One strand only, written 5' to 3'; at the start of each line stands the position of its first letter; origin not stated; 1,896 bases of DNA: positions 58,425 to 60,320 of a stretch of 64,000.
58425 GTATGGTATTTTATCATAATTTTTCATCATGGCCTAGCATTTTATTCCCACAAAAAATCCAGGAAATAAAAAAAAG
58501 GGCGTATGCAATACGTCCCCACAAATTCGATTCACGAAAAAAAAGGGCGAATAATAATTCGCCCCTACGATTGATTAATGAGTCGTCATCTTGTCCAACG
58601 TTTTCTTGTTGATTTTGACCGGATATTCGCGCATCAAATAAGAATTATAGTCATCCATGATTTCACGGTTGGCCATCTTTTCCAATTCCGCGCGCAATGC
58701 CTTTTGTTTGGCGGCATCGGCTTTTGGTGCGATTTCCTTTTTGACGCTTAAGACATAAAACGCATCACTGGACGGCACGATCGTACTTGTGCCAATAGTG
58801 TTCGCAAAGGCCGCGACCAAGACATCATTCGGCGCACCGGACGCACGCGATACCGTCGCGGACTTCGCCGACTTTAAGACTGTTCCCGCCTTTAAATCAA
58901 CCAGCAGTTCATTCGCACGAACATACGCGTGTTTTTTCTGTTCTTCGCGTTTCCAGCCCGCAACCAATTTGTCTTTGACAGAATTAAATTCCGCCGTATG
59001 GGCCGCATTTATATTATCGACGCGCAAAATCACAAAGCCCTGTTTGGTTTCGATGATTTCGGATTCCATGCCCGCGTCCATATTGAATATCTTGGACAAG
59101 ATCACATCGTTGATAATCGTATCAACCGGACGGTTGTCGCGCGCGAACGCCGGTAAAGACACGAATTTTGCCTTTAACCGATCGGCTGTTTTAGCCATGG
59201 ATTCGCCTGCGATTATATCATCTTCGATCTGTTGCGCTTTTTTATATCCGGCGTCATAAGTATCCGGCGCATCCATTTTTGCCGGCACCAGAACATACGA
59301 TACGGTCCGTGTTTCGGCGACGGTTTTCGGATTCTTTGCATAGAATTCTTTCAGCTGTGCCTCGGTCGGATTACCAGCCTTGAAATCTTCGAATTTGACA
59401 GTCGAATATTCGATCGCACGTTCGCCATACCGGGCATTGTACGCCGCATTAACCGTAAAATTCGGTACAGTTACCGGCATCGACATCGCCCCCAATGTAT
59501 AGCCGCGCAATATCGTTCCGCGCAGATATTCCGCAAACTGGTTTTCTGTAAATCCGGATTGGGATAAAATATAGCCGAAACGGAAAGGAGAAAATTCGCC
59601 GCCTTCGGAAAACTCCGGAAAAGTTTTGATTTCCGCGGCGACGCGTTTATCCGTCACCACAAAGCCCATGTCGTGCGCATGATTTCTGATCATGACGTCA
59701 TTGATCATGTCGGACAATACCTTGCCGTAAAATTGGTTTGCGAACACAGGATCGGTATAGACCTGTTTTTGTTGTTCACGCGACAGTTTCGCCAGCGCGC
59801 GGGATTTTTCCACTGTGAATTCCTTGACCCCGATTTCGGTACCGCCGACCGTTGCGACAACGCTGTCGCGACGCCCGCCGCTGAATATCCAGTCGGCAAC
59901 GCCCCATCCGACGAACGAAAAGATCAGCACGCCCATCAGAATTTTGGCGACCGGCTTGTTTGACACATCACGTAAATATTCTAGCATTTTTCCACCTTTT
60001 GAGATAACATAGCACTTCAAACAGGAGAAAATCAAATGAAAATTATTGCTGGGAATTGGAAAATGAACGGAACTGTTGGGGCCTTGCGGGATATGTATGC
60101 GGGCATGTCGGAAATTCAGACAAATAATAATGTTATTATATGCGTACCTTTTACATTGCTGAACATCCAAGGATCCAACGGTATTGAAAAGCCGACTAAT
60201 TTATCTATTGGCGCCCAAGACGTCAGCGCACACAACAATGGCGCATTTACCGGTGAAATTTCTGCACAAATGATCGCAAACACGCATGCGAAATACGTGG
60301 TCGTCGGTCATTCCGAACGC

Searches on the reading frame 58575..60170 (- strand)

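Call 15: search_protein_families(library=ncbifam, proteins=[window:58575-60170:-])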
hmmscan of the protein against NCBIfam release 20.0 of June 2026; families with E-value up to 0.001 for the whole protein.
window:58575-60170:- (531 aa): 2 families
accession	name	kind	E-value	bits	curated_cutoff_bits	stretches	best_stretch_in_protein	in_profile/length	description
NF008054.0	PRK10788.1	equivalog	1.5e-33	116.4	493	2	62-298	1-241/626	peptidylprolyl isomerase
NF000809.0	PRK00059.1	equivalog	1.2e-11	44.6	303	1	72-414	6-314/336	peptidylprolyl isomerase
